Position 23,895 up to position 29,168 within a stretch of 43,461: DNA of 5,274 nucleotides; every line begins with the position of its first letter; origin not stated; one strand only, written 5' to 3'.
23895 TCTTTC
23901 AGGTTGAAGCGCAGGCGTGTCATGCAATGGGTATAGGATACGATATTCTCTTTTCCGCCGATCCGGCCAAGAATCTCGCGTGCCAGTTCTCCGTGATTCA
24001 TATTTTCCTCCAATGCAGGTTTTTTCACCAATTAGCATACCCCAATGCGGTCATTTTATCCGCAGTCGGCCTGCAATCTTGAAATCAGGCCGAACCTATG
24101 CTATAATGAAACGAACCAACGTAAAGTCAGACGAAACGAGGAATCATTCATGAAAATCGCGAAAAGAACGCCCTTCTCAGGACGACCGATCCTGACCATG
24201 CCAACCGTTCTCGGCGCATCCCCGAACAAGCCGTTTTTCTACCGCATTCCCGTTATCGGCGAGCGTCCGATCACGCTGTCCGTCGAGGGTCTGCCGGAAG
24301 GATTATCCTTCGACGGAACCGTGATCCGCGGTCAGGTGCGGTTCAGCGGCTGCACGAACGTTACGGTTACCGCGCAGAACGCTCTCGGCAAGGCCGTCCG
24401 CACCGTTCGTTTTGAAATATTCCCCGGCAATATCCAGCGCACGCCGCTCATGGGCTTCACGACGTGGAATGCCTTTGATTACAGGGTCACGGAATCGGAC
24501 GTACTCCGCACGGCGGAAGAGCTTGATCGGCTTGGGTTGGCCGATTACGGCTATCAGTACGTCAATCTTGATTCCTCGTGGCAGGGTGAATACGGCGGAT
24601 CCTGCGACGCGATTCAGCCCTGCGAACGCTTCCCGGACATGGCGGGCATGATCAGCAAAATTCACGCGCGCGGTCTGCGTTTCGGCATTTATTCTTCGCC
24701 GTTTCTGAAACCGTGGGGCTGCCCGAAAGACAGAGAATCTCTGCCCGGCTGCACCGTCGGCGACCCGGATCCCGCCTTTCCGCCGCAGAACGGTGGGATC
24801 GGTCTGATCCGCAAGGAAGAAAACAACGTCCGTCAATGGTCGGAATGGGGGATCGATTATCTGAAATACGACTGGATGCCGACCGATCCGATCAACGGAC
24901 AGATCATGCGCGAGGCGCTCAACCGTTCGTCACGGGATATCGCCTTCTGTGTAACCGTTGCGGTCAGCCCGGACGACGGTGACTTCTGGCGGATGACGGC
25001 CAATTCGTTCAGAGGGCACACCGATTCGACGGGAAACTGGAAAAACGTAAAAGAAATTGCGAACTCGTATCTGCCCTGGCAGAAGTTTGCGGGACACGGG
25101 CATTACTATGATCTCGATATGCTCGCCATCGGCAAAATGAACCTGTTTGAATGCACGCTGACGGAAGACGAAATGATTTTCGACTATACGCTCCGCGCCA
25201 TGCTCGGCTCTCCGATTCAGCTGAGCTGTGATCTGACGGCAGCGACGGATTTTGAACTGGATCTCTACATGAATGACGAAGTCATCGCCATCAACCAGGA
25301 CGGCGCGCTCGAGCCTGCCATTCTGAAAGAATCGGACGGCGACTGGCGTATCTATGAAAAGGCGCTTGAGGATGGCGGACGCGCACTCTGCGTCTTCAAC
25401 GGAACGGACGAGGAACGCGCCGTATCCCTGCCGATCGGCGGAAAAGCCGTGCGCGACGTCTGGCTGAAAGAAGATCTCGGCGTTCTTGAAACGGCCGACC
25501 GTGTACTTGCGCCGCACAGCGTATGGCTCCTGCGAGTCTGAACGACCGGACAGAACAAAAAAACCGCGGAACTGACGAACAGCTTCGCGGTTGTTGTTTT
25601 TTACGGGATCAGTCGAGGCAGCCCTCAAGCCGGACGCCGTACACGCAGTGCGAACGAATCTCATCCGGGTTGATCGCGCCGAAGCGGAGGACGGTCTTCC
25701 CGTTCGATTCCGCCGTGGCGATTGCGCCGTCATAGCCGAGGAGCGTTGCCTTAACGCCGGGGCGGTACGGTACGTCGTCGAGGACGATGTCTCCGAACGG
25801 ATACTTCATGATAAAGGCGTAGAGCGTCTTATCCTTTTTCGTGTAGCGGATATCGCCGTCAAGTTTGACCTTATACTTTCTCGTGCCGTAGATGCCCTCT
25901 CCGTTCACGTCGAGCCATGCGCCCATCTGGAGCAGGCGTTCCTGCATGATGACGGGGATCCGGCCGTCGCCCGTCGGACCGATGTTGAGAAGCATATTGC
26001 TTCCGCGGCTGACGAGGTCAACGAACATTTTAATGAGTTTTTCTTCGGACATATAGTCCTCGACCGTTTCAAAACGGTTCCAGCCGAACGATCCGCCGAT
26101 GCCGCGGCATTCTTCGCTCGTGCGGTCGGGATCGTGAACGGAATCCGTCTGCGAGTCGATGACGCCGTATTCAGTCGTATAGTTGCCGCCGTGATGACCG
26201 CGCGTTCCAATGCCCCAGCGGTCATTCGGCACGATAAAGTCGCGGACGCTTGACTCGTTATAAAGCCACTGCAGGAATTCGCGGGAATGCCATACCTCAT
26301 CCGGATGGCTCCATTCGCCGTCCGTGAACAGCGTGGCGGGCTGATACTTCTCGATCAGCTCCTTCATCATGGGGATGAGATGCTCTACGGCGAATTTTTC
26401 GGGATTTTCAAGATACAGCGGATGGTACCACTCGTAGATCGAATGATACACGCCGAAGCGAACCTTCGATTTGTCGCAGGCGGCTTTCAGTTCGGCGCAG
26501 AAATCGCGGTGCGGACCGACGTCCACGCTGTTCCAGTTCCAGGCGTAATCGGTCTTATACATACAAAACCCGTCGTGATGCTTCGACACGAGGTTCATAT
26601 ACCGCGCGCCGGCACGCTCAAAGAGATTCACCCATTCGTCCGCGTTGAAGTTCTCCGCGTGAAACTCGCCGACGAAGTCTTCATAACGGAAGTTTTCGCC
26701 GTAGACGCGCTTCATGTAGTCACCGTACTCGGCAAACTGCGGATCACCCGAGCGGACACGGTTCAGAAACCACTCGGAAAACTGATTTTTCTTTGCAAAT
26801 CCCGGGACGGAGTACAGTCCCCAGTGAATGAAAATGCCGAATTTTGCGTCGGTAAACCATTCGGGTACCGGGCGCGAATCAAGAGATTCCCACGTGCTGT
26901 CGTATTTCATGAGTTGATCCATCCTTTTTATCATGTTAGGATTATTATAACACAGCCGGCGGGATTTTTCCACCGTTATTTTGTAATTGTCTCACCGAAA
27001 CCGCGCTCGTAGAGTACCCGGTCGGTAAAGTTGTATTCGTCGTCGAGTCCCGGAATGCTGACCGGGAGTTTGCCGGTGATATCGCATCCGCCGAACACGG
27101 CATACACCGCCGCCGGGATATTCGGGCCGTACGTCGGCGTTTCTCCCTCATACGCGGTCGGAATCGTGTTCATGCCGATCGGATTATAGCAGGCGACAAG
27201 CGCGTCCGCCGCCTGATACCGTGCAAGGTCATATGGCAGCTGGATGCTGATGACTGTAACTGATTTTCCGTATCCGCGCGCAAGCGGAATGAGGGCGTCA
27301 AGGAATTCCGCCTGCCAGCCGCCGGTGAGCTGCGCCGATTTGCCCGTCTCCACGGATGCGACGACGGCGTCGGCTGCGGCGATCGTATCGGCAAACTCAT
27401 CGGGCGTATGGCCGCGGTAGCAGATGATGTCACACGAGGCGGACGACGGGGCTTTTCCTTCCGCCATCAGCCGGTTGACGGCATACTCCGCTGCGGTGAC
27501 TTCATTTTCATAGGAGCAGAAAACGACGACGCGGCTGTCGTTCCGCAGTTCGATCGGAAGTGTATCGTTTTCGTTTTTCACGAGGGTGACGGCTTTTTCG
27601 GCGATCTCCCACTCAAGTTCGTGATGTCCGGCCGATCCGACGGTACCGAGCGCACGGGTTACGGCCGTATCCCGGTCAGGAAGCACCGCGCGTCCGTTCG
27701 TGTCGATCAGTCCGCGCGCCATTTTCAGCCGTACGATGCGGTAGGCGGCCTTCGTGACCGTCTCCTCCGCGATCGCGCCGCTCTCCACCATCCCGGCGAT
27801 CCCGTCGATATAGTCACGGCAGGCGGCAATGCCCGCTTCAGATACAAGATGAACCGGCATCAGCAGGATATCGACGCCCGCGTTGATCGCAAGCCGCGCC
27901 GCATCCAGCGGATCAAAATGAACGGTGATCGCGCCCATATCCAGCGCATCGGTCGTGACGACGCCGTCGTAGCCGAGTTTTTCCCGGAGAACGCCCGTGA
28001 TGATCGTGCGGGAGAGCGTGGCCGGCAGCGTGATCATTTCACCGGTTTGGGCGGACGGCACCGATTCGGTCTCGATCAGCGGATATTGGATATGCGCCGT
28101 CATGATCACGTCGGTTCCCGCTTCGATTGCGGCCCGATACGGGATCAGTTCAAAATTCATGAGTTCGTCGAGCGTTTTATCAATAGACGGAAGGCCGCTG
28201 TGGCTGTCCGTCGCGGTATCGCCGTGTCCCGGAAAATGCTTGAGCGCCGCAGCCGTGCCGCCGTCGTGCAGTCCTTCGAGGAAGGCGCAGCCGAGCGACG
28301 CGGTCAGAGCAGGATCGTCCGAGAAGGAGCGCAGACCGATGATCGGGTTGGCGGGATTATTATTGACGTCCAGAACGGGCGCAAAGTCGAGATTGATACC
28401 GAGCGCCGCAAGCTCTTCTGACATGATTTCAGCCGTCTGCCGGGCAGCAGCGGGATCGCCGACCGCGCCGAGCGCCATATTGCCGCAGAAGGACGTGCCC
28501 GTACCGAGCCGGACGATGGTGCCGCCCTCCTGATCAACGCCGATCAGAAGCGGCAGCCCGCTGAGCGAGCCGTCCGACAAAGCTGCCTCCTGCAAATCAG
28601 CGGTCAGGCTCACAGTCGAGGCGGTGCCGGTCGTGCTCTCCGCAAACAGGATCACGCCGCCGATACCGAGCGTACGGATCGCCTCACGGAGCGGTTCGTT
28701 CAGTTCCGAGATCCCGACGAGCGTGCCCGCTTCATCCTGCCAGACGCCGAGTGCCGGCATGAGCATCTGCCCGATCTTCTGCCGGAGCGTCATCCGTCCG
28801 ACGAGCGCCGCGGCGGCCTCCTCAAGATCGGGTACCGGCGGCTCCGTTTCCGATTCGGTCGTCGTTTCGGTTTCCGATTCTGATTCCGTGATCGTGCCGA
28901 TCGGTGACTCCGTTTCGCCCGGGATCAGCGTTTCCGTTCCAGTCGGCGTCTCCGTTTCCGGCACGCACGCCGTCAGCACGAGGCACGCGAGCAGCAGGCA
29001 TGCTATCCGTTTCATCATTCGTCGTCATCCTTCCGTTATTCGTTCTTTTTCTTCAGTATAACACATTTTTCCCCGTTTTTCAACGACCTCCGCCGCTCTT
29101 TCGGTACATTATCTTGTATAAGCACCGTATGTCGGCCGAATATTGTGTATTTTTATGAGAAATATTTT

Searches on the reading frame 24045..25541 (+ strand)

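Call 14: search_protein_families(library=pfam, proteins=[window:24045-25541:+], max_evalue=0.001)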
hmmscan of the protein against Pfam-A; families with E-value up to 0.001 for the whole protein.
window:24045-25541:+ (498 aa): 3 families
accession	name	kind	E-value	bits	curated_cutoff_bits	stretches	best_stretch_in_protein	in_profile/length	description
PF16499.11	Melibiase_2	-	2.1e-21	76.9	23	2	255-419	111-284/284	Alpha galactosidase A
PF17801.7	Melibiase_C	-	4e-08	33.7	22.9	1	431-498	1-71/71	Alpha galactosidase C-terminal beta sandwich domain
PF05345.18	He_PIG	-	0.00031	21.5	24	1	48-120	2-90/96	Putative Ig domain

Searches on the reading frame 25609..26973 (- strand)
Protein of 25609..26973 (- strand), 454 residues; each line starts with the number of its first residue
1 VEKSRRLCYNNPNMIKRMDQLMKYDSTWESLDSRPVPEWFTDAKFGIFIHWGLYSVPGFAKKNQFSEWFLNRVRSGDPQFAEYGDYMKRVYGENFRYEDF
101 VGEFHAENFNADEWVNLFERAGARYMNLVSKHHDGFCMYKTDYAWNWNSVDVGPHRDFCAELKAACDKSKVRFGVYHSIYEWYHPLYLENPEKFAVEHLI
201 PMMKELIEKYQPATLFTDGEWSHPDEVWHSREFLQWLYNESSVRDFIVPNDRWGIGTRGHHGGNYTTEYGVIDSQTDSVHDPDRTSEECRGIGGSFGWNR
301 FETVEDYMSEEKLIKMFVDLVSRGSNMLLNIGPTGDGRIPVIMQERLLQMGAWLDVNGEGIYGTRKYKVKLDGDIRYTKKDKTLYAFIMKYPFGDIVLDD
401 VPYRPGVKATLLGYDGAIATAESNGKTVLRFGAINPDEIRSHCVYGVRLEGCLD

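Call 14: search_protein_families(library=pfam, proteins=[window:25609-26973:-], max_evalue=0.001)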
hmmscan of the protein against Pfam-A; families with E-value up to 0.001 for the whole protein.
window:25609-26973:- (454 aa): 2 families
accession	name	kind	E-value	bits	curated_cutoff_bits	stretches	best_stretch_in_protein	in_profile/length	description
PF01120.23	Alpha_L_fucos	-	1.4e-109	367.1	25.2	1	20-359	10-345/345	Alpha-L-fucosidase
PF16757.11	Fucosidase_C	-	2.7e-05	25.1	25.6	1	371-449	5-87/88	Alpha-L-fucosidase C-terminal domain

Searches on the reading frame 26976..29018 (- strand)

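Call 3: search_protein_families(library=pfam, proteins=[window:26976-29018:-], max_evalue=1)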
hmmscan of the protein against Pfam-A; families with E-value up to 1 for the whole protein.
window:26976-29018:- (680 aa): 3 families
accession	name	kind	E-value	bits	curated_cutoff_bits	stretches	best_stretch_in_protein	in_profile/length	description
PF00933.27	Glyco_hydro_3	-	1.3e-90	304.5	27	1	77-431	1-316/316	Glycosyl hydrolase family 3 N terminal domain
PF01915.27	Glyco_hydro_3_C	-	0.00014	22.3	31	1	477-675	1-197/200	Glycosyl hydrolase family 3 C-terminal domain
PF06390.17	NESP55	-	0.12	12.4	35.4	1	21-86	113-174/261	Neuroendocrine-specific golgi protein P55 (NESP55)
